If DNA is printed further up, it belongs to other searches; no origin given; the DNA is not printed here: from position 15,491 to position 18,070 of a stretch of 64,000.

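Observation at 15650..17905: Hook protein carries an insertion of about 750 aa, making it roughly three times the textbook size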

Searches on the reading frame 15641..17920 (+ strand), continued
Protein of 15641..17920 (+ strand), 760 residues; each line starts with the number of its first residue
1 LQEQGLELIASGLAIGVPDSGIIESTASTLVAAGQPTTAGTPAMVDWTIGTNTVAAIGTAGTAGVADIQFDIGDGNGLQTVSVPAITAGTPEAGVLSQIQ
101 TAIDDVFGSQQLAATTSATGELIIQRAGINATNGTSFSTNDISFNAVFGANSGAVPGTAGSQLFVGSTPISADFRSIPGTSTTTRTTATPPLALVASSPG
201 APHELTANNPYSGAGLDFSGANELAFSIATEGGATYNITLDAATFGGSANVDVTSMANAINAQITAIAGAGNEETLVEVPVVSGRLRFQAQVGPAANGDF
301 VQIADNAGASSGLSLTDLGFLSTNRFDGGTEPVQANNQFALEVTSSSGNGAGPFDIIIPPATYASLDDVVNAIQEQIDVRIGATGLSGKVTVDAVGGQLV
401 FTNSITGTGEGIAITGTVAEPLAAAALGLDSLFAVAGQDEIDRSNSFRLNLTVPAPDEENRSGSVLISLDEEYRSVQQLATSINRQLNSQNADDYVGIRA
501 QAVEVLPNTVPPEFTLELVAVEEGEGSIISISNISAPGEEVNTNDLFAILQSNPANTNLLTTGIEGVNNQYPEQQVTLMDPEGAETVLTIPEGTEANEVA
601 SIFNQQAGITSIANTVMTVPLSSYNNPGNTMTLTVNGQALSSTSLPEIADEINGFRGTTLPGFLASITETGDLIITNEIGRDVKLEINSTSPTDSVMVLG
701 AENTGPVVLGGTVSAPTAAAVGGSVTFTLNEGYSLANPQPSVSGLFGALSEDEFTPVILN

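Call 84: find_encoding_contigs(protein=P0319, flank=10000, max_places=1)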
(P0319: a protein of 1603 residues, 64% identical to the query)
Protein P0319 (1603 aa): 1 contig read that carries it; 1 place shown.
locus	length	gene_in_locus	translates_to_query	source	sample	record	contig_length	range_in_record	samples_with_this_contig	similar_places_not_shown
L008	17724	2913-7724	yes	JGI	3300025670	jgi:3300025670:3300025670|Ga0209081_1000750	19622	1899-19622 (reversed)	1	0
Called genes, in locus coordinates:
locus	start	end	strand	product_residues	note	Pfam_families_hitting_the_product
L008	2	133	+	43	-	?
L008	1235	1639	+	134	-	PF00460:Flg_bb_rod (weak)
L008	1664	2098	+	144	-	PF00460:Flg_bb_rod, PF06429:Flg_bbr_C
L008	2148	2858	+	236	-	PF03963:FlgD, PF13861:FLgD_tudor, PF13860:FlgD_ig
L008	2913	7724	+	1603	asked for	PF00460:Flg_bb_rod (weak), PF22692:LlgE_F_G_D1, PF07559:FlgE_D2, PF06429:Flg_bbr_C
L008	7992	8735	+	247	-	PF00460:Flg_bb_rod (weak), PF22692:LlgE_F_G_D1, PF06429:Flg_bbr_C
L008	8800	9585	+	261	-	PF00460:Flg_bb_rod, PF22692:LlgE_F_G_D1, PF06429:Flg_bbr_C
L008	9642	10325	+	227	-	PF02107:FlgH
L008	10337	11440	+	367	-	PF02119:FlgI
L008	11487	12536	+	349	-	PF10135:Rod-binding, PF01832:Glucosaminidase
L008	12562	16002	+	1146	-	PF00460:Flg_bb_rod (faint), PF22638:FlgK_D1, PF21158:flgK_1st_1 (weak), PF06429:Flg_bbr_C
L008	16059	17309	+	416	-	PF00669:Flagellin_N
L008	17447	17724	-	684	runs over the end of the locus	PF13424:TPR_12 (faint), PF13428:TPR_14 (faint), PF13432:TPR_16 (weak), PF13489:Methyltransf_23, PF08241:Methyltransf_11, PF08242:Methyltransf_12, PF13649:Methyltransf_25, PF13847:Methyltransf_31, +9 more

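Call 85: find_encoding_contigs(protein=P0255, flank=10000, max_places=1)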
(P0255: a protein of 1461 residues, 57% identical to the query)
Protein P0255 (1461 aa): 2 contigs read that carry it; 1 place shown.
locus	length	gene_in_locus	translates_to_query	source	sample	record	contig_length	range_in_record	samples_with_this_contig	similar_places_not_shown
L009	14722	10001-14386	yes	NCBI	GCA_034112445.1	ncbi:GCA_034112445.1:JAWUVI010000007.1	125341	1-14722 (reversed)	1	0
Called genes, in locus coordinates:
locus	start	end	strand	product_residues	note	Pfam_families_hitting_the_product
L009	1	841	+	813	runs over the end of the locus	PF00989:PAS (weak), PF00990:GGDEF, PF00563:EAL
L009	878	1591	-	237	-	PF04452:Methyltrans_RNA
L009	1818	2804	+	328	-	PF04055:Radical_SAM, PF12345:DUF3641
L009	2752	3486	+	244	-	PF00535:Glycos_transf_2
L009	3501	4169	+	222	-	PF01983:CofC, PF09837:DUF2064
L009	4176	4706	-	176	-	PF05130:FlgN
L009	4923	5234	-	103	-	PF04316:FlgM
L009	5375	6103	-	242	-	PF17656:ChapFlgA_N, PF08666:SAF, PF13144:ChapFlgA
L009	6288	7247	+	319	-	PF01584:CheW, PF00072:Response_reg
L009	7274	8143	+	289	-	PF03705:CheR_N, PF01739:CheR, PF13649:Methyltransf_25 (faint), PF08242:Methyltransf_12 (weak)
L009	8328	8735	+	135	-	PF00460:Flg_bb_rod (weak)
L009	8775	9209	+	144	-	PF00460:Flg_bb_rod, PF06429:Flg_bbr_C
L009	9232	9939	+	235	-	PF03963:FlgD, PF13861:FLgD_tudor, PF13860:FlgD_ig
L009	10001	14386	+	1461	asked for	PF00460:Flg_bb_rod (weak), PF22692:LlgE_F_G_D1 (weak), PF07559:FlgE_D2, PF06429:Flg_bbr_C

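Call 86: search_protein_families(library=pfam, proteins=[P0242, P0258, P0168], max_evalue=1)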
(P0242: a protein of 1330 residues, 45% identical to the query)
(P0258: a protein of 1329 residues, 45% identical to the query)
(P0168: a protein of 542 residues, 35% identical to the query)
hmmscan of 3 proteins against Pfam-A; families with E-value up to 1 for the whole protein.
P0242 (1330 aa): 5 families
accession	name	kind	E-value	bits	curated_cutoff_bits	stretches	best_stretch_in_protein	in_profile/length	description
PF07559.19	FlgE_D2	-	1e-32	114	22.7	1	1046-1211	10-142/142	Flagellar basal body protein FlaE D2 domain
PF06429.18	Flg_bbr_C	-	3.7e-14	52.4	23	1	1286-1329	3-46/46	Flagellar basal body rod FlgEFG protein C-terminal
PF22692.1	LlgE_F_G_D1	-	1.7e-10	41.3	27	1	83-144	1-49/64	Flagellar hook protein FlgE/F/G D1 domain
PF00460.25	Flg_bb_rod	-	4.9e-08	33.2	20.7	1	3-33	1-31/31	Flagella basal body rod protein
PF07196.18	Flagellin_IN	-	1.8e-06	28.4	22.7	3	398-448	9-54/55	Flagellin hook IN motif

P0258 (1329 aa): 6 families
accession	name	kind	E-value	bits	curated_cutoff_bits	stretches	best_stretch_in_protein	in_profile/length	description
PF07559.19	FlgE_D2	-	1.4e-31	110.3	22.7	1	1042-1211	6-142/142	Flagellar basal body protein FlaE D2 domain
PF06429.18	Flg_bbr_C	-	2.6e-15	56.1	23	1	1285-1329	2-46/46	Flagellar basal body rod FlgEFG protein C-terminal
PF22692.1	LlgE_F_G_D1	-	5.6e-11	42.9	27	1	83-172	1-60/64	Flagellar hook protein FlgE/F/G D1 domain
PF00460.25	Flg_bb_rod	-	1.2e-07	32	20.7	1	3-33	1-31/31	Flagella basal body rod protein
PF07196.18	Flagellin_IN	-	1.8e-06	28.4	22.7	4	390-448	2-53/55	Flagellin hook IN motif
PF21403.4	OTU1_UBXL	-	0.05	14.6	22.7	0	633-657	7-31/49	OTU1, UBXL domain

P0168 (542 aa): 4 families
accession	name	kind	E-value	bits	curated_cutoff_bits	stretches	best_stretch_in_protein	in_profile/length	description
PF00669.25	Flagellin_N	-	8.2e-15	55.5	26.6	1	3-137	1-136/139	Bacterial flagellin N-terminal helical region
PF00700.27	Flagellin_C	-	6.5e-08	33.2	23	1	459-541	2-86/86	Bacterial flagellin C-terminal helical region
PF19070.5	DUF5766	-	0.029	15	27.4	0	299-345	7-57/77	Family of unknown function (DUF5766)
PF25020.1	TTR_TEN1-4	-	0.047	14.1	27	0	266-307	30-68/86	Teneurin TTR-like domain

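Call 90: find_homologous_proteins(query=P0130, max_evalue=1e-10)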
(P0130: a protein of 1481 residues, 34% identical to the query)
Query P0130 (1481 aa): 44 proteins with E <= 1e-10 among 8000 candidates.
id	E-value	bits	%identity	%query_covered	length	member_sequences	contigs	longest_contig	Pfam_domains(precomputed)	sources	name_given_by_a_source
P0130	0.0e+0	3244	100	100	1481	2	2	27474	PF13517.13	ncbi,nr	ncbi:MAG: hypothetical protein HRU38_15035 [Saccharospirillaceae bacterium]|nr:hypothetical protein 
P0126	0.0e+0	1600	67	76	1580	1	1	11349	PF06429.19,PF00460.26,PF22692.2,PF07559.20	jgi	-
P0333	0.0e+0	1264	57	73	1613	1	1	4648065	PF06429.19,PF00460.26,PF22692.2,PF07559.20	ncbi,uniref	ncbi:flagellar hook-basal body complex protein [Marinicellulosiphila megalodicopiae]|uniref:flagella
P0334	6.9e-219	748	42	73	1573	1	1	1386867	PF06429.19,PF00460.26,PF22692.2,PF07559.20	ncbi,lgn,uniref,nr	ncbi:flagellar hook-basal body complex protein [Natronospirillum operosum]|uniref:Flagellar hook pro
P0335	1.5e-124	435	37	47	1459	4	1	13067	PF06429.19,PF00460.26,PF22692.2,PF07559.20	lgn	-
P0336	6.8e-73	264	34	8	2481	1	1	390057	PF01839.30,PF13205.13,PF21461.4,PF13517.13,PF18962.8,PF05345.19,PF05510.19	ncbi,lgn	-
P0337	2.5e-72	262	43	6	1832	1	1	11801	PF01839.30,PF13517.13,PF20009.5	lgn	-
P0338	1.9e-69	253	38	6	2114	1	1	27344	PF01839.30,PF13517.13,PF00028.24,PF19081.7,PF24511.2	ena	-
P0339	4.6e-51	192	37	7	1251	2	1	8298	PF01839.30,PF13517.13,PF14783.13,PF00028.24,PF03413.26,PF24511.2,PF22301.3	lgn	-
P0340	5.5e-41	158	37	6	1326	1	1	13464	PF01839.30,PF13517.13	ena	-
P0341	2.0e-39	153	33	6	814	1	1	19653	PF01839.30,PF13517.13,PF18962.8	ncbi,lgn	-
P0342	5.1e-39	152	45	5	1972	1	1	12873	PF13205.13,PF13517.13,PF18962.8,PF13860.13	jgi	-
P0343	1.9e-38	150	42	6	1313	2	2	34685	PF01839.30,PF13517.13,PF24595.2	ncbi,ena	-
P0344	4.1e-36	142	33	8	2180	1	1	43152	PF13517.13,PF18998.7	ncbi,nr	ncbi:FG-GAP-like repeat-containing protein [Candidatus Halobeggiatoa sp. HSG11]|nr:FG-GAP-like repea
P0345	1.1e-32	131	34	6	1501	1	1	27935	PF01839.30,PF12256.15,PF13229.13,PF13517.13,PF02415.24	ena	-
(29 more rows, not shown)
